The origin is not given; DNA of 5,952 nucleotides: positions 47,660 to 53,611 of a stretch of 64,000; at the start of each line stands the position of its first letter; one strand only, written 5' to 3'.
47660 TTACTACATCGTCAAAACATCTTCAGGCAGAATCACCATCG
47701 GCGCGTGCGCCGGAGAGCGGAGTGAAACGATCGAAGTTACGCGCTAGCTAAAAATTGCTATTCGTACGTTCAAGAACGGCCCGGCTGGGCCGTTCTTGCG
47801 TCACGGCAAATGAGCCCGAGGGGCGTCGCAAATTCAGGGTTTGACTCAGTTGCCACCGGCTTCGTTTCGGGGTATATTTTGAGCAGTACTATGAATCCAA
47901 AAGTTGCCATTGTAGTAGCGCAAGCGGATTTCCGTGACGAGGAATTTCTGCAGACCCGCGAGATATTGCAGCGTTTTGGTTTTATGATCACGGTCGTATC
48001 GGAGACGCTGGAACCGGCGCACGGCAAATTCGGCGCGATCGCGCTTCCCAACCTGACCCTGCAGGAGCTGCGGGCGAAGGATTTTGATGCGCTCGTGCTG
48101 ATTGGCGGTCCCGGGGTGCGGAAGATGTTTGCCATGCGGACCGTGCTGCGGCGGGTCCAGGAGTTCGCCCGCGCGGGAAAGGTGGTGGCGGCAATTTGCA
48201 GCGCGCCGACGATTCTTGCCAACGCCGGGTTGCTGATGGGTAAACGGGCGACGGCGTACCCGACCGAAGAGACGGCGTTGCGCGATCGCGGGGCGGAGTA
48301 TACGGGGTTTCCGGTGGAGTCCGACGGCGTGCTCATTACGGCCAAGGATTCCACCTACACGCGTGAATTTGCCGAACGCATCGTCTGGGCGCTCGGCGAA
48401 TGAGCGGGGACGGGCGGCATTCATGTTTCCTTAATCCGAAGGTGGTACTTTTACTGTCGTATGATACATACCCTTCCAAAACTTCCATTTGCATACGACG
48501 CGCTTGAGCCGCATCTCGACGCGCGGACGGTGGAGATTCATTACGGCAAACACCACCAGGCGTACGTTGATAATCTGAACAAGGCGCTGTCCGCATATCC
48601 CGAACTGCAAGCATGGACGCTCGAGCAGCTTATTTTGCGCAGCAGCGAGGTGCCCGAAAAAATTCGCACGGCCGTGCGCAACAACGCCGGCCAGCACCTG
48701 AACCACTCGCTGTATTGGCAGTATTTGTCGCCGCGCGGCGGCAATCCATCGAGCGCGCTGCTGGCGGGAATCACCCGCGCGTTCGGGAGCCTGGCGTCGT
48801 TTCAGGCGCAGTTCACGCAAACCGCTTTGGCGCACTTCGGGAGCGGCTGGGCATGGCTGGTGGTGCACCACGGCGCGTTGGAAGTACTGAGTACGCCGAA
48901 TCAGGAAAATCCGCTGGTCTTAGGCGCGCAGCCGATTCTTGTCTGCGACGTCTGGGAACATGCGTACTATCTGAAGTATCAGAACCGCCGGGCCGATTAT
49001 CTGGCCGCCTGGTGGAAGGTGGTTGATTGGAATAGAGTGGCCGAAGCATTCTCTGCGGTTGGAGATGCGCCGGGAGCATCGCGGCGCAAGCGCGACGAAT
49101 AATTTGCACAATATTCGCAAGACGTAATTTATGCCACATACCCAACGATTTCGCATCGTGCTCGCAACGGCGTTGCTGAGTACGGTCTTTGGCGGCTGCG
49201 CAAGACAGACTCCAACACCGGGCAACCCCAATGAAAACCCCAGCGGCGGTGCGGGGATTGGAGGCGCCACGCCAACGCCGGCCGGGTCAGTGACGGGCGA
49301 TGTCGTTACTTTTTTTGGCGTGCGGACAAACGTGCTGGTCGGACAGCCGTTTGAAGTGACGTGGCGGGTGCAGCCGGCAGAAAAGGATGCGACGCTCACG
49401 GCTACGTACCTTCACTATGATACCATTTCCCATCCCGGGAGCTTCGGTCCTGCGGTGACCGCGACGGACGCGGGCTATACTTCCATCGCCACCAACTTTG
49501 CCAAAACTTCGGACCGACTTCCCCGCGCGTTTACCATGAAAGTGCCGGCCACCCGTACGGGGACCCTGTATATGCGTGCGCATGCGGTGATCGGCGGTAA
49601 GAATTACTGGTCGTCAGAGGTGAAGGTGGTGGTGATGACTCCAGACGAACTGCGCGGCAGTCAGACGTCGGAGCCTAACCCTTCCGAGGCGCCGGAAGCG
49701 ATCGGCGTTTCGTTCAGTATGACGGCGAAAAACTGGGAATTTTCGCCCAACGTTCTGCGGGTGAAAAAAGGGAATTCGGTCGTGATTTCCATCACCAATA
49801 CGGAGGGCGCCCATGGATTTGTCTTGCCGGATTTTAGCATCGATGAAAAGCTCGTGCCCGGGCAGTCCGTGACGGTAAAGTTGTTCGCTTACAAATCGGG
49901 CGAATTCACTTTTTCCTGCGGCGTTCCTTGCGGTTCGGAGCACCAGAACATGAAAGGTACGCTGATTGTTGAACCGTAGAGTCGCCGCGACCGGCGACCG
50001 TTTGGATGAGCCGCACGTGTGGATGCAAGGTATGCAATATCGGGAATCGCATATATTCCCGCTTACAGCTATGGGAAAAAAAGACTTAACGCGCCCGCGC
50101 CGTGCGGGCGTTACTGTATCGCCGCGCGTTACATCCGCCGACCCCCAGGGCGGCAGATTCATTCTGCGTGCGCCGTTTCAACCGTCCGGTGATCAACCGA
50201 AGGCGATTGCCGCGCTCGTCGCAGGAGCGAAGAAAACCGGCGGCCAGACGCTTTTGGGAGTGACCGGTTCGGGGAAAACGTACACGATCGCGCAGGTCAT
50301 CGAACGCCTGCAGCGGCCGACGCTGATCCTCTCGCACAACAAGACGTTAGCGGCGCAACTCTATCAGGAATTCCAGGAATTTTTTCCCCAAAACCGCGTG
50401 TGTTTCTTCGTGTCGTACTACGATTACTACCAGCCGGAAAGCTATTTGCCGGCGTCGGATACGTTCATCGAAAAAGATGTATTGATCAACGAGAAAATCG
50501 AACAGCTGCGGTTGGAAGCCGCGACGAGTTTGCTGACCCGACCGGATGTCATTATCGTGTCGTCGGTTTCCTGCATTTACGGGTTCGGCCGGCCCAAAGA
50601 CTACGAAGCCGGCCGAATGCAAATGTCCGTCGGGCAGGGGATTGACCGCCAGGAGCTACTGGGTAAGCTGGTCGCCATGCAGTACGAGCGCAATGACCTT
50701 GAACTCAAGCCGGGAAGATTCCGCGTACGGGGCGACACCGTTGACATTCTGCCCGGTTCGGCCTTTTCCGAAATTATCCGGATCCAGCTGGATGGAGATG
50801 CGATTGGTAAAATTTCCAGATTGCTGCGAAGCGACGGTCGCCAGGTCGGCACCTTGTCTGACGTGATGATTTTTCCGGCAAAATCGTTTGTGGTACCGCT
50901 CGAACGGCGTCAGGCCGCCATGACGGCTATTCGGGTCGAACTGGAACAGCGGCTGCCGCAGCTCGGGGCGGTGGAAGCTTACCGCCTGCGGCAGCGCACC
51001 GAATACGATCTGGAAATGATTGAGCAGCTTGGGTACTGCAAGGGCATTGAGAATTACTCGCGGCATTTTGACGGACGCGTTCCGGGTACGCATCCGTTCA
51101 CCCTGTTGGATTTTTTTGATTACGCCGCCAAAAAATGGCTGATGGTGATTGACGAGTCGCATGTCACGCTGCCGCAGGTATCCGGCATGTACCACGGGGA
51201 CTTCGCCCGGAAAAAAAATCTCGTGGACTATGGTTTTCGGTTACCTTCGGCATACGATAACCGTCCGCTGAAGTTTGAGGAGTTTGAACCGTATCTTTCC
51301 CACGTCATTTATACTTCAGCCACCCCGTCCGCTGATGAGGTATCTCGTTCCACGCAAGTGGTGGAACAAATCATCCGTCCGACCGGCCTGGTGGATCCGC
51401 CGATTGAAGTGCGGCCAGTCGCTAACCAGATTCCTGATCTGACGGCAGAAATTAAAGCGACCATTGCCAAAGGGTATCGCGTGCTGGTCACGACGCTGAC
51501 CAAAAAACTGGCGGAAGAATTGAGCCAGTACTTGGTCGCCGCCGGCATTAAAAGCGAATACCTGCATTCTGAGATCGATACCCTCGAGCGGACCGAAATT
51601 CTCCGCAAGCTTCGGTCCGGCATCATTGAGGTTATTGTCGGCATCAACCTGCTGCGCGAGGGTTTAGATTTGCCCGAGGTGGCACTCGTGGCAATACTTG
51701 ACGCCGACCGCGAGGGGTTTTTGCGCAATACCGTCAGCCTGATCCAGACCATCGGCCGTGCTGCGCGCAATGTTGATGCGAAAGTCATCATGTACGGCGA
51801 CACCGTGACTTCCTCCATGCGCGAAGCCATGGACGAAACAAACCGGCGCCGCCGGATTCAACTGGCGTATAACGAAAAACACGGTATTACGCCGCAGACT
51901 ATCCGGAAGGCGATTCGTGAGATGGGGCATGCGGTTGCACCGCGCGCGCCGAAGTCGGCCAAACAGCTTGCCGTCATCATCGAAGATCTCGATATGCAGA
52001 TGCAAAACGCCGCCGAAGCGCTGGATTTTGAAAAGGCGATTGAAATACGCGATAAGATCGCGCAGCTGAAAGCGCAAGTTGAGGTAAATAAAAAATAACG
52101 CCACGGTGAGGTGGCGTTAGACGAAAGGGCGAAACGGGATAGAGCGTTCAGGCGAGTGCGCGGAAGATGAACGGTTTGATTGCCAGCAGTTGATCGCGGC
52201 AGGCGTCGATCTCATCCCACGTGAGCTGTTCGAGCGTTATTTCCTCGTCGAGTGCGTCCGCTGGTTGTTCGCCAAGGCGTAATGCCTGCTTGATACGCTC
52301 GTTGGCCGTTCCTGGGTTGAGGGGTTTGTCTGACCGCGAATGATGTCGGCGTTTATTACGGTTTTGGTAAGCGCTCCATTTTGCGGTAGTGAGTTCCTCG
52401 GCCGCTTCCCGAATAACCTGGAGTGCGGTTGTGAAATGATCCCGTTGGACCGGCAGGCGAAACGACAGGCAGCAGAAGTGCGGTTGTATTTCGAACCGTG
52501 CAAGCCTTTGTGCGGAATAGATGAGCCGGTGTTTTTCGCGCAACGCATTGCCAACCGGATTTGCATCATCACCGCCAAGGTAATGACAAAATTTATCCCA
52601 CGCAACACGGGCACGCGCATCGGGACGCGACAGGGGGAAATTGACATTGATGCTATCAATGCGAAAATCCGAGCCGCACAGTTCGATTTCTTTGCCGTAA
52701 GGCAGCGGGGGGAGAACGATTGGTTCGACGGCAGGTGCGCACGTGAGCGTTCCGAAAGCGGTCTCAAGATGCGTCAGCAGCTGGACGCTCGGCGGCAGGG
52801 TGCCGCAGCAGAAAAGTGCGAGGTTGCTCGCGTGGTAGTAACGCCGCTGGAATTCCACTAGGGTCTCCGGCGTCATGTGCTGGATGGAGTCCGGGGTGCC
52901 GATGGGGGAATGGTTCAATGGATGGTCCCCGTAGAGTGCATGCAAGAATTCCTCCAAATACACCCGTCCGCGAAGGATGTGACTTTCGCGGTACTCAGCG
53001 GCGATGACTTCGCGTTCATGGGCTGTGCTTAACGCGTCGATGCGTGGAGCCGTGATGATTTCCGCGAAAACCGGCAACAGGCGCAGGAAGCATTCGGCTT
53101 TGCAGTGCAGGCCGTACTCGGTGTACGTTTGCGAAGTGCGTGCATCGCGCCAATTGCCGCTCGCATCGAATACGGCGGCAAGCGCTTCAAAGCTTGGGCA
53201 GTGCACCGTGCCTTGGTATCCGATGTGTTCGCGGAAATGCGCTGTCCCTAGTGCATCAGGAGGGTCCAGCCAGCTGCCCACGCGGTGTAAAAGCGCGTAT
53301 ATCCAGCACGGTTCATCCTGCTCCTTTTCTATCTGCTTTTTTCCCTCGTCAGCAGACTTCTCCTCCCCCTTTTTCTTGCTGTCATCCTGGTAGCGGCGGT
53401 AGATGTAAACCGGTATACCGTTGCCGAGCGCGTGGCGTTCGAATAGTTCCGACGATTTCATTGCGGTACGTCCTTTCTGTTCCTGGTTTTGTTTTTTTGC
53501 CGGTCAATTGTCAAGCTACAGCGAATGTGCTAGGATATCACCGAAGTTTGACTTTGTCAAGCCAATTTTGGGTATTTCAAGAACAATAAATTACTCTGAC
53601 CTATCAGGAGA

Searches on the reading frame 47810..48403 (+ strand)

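Call 70: search_protein_families(library=pfam, proteins=[window:47810-48403:+], max_evalue=0.0001)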
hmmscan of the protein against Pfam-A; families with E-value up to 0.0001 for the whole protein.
window:47810-48403:+ (197 aa): 1 family
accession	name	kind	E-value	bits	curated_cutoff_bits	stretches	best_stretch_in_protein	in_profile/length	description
PF01965.30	DJ-1_PfpI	-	1e-34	120.2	26.6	1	31-192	2-163/165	DJ-1/PfpI family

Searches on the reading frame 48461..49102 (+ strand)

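Call 70: search_protein_families(library=pfam, proteins=[window:48461-49102:+], max_evalue=0.0001)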
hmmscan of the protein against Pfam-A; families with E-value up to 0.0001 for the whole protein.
window:48461-49102:+ (213 aa): 2 families
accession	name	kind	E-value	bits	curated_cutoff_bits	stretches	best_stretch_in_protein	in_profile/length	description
PF02777.23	Sod_Fe_C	-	4.4e-40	136.3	20.9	1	97-195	2-101/102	Iron/manganese superoxide dismutases, C-terminal domain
PF00081.27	Sod_Fe_N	-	3.7e-30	104.7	27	1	3-90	2-82/82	Iron/manganese superoxide dismutases, alpha-hairpin domain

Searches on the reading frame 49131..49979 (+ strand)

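Call 70: search_protein_families(library=pfam, proteins=[window:49131-49979:+], max_evalue=0.0001)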
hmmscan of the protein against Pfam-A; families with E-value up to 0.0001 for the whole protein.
window:49131-49979:+ (282 aa): 1 family
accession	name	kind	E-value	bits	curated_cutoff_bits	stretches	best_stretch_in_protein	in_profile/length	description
PF13473.12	Cupredoxin_1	-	2.5e-13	50.4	27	1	194-280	22-104/104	Cupredoxin-like domain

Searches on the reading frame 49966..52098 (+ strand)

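Call 70: search_protein_families(library=pfam, proteins=[window:49966-52098:+], max_evalue=0.0001)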
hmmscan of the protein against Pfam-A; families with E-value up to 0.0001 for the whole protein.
window:49966-52098:+ (710 aa): 6 families
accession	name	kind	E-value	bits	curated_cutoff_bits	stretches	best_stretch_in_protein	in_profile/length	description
PF17757.6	UvrB_inter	-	2.4e-25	88.9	22.9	1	219-308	2-91/91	UvrB interaction domain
PF12344.14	UvrB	-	8.2e-23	80.4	27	1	609-651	1-43/43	Ultra-violet resistance protein B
PF00271.37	Helicase_C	-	3.3e-18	66.4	23.5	1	496-602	10-109/110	Helicase conserved C-terminal domain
PF04851.21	ResIII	-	4.7e-10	40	22.5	1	76-146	7-85/164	Type III restriction enzyme, res subunit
PF02151.25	UVR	-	6.8e-08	32.5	21.5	1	672-704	4-36/36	UvrB/uvrC motif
PF00270.35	DEAD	-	1.1e-06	29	26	0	77-149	4-80/167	DEAD/DEAH box helicase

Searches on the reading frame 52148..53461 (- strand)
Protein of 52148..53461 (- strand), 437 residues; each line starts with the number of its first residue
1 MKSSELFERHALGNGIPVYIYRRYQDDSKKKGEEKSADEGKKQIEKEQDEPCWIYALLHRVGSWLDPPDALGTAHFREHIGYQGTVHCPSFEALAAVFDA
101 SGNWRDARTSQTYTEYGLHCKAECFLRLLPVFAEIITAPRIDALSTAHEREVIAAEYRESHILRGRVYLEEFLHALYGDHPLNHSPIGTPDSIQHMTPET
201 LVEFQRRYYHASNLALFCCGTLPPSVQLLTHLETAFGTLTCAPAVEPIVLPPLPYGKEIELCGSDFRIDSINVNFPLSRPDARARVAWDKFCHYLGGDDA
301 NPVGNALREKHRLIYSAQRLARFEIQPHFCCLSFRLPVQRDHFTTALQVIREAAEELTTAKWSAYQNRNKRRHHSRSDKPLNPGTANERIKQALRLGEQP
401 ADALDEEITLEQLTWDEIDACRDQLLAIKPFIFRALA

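Call 70: search_protein_families(library=pfam, proteins=[window:52148-53461:-], max_evalue=0.0001)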
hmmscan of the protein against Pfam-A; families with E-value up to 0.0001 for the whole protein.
window:52148-53461:- (437 aa): 2 families
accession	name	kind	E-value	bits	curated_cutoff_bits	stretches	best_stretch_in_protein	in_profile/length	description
PF00675.25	Peptidase_M16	-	4.3e-15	56.3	22.3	1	57-185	17-144/149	Insulinase (Peptidase family M16)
PF05193.26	Peptidase_M16_C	-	1.9e-13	51.1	23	1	196-363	2-170/181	Peptidase M16 inactive domain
